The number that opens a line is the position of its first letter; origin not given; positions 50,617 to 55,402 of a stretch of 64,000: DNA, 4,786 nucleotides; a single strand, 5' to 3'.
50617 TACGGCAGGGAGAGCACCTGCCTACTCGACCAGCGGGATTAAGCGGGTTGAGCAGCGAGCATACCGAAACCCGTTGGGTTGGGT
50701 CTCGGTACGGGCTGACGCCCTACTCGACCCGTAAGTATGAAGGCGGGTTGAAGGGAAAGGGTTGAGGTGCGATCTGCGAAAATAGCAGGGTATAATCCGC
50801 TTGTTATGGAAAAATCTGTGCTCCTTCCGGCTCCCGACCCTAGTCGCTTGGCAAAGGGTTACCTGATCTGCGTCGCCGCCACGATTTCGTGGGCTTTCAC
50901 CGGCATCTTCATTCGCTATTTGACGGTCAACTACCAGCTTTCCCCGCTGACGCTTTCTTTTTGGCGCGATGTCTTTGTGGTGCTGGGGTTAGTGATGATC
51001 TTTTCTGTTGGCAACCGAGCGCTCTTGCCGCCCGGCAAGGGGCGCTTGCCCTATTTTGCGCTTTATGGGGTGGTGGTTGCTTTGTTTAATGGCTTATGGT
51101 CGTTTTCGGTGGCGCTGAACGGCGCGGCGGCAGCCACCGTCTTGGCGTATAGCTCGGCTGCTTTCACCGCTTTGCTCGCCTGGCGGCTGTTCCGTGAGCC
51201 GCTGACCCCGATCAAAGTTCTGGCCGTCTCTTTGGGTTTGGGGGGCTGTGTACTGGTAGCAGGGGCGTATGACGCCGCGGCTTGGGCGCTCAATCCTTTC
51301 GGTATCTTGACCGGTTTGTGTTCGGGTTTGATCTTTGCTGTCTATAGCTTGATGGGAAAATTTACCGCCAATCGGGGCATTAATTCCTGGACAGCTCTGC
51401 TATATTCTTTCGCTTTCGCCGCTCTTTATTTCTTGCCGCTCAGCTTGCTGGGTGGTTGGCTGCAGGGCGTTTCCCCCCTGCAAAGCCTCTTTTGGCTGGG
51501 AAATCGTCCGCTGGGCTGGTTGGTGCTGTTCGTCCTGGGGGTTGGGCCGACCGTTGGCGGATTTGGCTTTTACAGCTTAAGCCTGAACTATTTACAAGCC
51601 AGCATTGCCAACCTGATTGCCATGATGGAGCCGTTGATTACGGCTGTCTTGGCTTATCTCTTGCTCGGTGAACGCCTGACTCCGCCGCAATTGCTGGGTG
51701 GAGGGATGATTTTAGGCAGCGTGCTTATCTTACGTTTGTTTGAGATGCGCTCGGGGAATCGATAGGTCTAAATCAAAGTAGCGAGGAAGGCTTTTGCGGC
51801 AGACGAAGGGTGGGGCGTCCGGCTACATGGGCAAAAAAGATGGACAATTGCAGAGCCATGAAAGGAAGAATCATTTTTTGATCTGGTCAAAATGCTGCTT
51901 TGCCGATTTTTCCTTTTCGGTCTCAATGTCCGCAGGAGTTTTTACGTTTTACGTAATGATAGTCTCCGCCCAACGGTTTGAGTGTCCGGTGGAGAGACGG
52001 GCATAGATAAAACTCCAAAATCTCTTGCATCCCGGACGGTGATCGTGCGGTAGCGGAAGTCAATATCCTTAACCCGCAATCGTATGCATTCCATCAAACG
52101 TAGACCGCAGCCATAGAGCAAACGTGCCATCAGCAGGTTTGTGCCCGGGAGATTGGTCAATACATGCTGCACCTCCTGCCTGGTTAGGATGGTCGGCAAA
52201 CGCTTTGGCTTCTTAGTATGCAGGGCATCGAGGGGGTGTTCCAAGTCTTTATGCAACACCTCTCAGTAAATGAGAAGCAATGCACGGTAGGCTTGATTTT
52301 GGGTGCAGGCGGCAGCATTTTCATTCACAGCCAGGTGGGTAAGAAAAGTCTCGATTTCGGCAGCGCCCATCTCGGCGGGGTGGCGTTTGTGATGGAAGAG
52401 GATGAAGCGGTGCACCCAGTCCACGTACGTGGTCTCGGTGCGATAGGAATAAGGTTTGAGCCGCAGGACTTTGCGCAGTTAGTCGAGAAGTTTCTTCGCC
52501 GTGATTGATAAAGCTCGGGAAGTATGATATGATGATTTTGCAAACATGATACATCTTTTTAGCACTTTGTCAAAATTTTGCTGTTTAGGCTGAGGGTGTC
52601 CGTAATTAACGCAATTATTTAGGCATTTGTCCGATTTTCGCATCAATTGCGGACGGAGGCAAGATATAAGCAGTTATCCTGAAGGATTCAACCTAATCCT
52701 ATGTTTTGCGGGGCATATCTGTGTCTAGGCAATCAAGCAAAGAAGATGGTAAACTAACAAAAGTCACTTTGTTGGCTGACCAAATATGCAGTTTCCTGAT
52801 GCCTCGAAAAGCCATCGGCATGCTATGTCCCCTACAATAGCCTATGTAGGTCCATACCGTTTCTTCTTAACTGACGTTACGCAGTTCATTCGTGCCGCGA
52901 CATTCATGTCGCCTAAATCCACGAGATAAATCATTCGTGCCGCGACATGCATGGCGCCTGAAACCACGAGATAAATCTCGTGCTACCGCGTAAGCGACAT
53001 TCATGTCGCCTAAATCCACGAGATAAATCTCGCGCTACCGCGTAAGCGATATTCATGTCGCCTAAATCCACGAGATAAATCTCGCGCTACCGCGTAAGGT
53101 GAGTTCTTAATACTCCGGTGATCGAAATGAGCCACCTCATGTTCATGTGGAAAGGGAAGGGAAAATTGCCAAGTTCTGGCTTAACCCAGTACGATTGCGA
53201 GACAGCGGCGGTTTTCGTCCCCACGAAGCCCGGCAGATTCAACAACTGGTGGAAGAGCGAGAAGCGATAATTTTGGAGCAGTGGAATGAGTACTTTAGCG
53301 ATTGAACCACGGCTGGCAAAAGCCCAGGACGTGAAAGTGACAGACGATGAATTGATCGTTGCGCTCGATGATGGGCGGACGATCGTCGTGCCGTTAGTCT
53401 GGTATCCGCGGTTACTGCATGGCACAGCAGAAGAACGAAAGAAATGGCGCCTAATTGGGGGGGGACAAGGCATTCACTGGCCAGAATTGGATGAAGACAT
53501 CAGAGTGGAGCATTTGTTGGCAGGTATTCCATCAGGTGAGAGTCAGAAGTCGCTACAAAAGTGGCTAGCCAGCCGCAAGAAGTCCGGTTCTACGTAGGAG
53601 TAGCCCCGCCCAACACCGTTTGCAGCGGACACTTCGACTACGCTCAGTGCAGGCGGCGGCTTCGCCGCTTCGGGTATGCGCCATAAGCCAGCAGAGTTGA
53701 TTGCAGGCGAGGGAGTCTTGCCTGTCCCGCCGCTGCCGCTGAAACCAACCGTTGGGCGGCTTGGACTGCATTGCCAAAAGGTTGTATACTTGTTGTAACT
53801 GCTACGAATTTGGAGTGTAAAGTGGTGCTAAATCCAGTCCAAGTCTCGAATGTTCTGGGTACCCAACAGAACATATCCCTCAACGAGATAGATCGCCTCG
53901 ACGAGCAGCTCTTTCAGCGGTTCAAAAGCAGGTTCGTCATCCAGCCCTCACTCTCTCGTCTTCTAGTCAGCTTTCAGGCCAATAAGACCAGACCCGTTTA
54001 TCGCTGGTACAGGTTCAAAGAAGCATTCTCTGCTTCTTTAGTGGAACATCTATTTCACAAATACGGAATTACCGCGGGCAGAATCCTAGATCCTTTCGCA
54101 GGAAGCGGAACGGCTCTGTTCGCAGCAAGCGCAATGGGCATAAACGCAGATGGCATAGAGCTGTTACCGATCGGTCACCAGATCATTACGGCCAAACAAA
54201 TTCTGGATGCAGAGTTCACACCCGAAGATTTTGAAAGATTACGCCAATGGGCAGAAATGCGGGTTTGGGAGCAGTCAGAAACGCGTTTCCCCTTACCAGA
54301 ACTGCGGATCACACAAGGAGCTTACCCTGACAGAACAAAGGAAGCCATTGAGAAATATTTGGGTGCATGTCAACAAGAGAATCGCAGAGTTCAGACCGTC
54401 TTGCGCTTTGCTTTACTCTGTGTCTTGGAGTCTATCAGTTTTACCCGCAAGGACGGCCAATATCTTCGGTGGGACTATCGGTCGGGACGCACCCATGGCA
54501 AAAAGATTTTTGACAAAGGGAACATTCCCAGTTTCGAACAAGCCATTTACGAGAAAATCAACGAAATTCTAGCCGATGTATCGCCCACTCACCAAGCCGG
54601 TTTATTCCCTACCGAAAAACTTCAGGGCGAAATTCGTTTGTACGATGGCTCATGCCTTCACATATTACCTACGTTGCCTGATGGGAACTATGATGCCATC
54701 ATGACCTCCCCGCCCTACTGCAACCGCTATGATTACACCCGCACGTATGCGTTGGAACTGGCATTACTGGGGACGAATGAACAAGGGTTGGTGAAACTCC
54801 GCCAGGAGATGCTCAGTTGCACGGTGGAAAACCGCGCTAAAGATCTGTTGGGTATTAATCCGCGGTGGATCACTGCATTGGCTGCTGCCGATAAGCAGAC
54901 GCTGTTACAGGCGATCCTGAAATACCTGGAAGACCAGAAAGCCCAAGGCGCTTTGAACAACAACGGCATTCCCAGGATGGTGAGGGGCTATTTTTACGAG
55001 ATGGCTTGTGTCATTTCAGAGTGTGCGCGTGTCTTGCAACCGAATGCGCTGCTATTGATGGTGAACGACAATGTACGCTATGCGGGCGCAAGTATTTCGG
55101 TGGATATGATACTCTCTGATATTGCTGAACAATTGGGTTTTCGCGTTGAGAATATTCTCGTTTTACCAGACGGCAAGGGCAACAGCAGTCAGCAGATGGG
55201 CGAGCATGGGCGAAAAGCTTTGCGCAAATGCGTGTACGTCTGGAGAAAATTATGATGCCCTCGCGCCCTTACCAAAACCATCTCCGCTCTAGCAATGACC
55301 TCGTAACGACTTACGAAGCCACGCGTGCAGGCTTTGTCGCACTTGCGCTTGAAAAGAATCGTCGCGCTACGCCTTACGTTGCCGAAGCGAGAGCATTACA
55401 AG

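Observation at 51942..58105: Decayed chromosomal integron: intI pseudogene plus three attC-bounded cassettes carrying defence genes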

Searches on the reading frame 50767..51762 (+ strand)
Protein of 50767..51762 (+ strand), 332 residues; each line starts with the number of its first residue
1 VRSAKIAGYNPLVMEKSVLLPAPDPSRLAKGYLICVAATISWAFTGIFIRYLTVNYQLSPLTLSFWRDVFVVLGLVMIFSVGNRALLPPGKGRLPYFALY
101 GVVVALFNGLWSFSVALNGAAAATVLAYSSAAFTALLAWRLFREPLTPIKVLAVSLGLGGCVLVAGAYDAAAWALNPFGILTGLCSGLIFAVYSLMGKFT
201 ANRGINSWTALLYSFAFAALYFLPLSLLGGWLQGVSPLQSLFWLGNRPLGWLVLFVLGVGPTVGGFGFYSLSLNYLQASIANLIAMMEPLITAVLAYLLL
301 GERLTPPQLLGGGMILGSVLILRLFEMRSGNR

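Call 48: find_related_loci(query=window:50767-51762:+, collection=metagenome_contigs, flank=10000)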
Query window:50767-51762:+ (332 aa) in metagenome_contigs; peptide patterns used: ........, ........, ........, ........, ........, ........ (x = any residue, [..] = any of these).
191 stretches matched a pattern; 59 encode a relative of the query (tblastn E <= 1e-3); 59 distinct loci.
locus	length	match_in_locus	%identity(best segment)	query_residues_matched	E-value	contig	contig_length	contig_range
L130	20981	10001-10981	89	3-329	0e+0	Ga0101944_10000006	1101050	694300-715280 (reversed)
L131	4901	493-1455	89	9-329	0e+0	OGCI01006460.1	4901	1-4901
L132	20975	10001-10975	90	8-332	9e-180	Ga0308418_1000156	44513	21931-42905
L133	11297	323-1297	90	8-332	9e-180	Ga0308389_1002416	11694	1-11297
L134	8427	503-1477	90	8-332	7e-180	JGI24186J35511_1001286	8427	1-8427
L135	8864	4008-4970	88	9-329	5e-178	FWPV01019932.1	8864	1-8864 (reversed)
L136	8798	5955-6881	53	24-330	4e-91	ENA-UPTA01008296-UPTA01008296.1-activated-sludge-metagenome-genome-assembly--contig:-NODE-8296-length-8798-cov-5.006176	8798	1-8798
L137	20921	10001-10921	53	26-330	1e-89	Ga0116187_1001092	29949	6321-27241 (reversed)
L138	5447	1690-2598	53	26-326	9e-88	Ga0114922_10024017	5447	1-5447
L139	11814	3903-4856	50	13-328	8e-86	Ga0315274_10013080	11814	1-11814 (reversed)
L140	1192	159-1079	51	24-328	3e-92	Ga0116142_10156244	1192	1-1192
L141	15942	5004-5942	50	22-332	5e-85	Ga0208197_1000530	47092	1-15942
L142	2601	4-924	51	28-332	4e-87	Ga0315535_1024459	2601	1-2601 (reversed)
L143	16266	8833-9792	51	15-332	1e-84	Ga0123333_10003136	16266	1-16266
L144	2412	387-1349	49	20-332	4e-87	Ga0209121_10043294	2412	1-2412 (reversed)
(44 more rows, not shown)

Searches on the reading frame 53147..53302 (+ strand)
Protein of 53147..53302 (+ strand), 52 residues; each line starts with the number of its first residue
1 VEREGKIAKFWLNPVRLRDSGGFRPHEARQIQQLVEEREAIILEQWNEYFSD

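Call 10: search_protein_families(library=pfam, proteins=[window:53147-53302:+], max_evalue=0.01)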
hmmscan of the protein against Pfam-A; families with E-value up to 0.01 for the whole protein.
window:53147-53302:+ (52 aa): 1 family
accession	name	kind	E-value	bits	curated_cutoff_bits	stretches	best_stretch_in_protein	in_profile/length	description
PF13711.11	DUF4160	-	5.4e-08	33.4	23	1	3-47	22-65/65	Domain of unknown function (DUF4160)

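Call 11: search_protein_families(library=ncbifam, proteins=[window:53147-53302:+], max_evalue=0.01)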
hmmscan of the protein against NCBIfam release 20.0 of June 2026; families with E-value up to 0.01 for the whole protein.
window:53147-53302:+ (52 aa): 0 families

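Call 56: search_protein_families(library=padloc, proteins=[window:53147-53302:+], max_evalue=0.001)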
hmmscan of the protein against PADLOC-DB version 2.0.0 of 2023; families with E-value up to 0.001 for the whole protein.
window:53147-53302:+ (52 aa): 0 families

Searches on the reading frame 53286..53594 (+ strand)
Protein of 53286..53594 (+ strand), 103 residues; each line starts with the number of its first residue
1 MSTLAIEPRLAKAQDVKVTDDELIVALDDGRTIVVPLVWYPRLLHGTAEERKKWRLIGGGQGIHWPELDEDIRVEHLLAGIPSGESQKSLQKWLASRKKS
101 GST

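Call 10: search_protein_families(library=pfam, proteins=[window:53286-53594:+], max_evalue=0.01)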
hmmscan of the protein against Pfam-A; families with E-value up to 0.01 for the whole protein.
window:53286-53594:+ (103 aa): 1 family
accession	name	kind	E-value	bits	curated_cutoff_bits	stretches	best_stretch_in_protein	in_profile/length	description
PF10387.14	DUF2442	-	5.6e-23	81.4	23.9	1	14-82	2-71/72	Protein of unknown function (DUF2442)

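Call 11: search_protein_families(library=ncbifam, proteins=[window:53286-53594:+], max_evalue=0.01)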
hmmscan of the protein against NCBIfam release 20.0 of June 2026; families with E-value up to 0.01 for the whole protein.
window:53286-53594:+ (103 aa): 0 families

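Call 56: search_protein_families(library=padloc, proteins=[window:53286-53594:+], max_evalue=0.001)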
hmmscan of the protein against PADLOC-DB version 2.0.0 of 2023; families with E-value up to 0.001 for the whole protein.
window:53286-53594:+ (103 aa): 0 families

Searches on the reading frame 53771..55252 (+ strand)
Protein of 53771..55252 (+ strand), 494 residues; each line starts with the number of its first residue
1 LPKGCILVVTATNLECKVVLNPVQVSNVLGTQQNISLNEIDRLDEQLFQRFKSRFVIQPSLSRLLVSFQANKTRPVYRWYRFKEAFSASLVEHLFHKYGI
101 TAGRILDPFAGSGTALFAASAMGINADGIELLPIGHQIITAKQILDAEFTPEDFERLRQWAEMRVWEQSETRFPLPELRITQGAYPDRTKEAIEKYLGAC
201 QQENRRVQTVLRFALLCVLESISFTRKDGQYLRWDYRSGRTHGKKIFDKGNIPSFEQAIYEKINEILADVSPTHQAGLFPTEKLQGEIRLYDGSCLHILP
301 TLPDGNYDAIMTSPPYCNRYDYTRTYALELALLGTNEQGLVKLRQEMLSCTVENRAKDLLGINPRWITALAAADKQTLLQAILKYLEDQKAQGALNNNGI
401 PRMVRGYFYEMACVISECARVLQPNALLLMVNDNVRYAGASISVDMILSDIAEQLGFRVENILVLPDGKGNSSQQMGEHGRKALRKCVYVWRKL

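Call 10: search_protein_families(library=pfam, proteins=[window:53771-55252:+], max_evalue=0.01)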
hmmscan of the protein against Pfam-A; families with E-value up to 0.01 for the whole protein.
window:53771-55252:+ (494 aa): 2 families
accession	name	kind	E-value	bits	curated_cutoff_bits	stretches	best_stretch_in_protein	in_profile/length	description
PF01555.25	N6_N4_Mtase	-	1.2e-08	35.7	26.7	1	82-131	162-211/221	DNA methylase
PF01170.24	UPF0020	-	0.00066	19.9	22.3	0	100-126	26-53/197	RMKL-like, methyltransferase domain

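Call 11: search_protein_families(library=ncbifam, proteins=[window:53771-55252:+], max_evalue=0.01)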
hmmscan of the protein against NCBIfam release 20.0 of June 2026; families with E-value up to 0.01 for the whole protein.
window:53771-55252:+ (494 aa): 2 families
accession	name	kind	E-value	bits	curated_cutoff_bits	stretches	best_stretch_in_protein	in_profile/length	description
NF010253.0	PRK13699.1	subfamily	5.6e-07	29.5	244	0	94-138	156-200/226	DNA methyltransferase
NF008572.0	PRK11524.1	equivalog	0.0094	15.1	292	0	101-131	214-244/294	adenine-specific DNA-methyltransferase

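Call 56: search_protein_families(library=padloc, proteins=[window:53771-55252:+], max_evalue=0.001)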
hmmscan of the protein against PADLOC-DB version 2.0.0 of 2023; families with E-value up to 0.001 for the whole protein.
window:53771-55252:+ (494 aa): 29 families (the best 25 are shown)
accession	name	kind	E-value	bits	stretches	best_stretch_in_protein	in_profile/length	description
PDLC03224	MTase_II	-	1.6e-164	546.3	1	34-493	27-480/481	Type II methyltransferase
PDLC03306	MTase_II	-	1.7e-17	61.5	2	67-148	21-100/422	Type II methyltransferase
PDLC03389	MTase_II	-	5.4e-17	59.6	2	49-135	29-114/445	Type II methyltransferase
PDLC03353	MTase_II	-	1.4e-15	55.6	2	289-464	11-114/260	Type II methyltransferase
PDLC03239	MTase_II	-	4.3e-11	40.2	1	285-348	261-329/442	Type II methyltransferase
PDLC03322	MTase_II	-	1.3e-09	35.4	1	95-142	58-105/446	Type II methyltransferase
PDLC03362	MTase_II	-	2.2e-09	34.7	1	78-462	45-405/438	Type II methyltransferase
PDLC03387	MTase_II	-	2.9e-09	34.5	1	287-324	11-48/289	Type II methyltransferase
PDLC03228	MTase_II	-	7.1e-09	33.8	0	98-138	160-200/227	Type II methyltransferase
PDLC03377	MTase_II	-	1.9e-08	31.4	1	80-335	99-346/504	Type II methyltransferase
PDLC03249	MTase_II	-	2.7e-08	31.1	1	69-141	97-178/541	Type II methyltransferase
PDLC03371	MTase_II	-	9.1e-08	29.9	0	89-129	198-238/260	Type II methyltransferase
PDLC03230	MTase_II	-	2.2e-07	28.5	0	405-470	77-145/360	Type II methyltransferase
PDLC03369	MTase_II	-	3.5e-07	27.4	1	76-144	114-183/532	Type II methyltransferase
PDLC04134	mad2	-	8e-07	26.2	0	77-133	270-323/492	mads_2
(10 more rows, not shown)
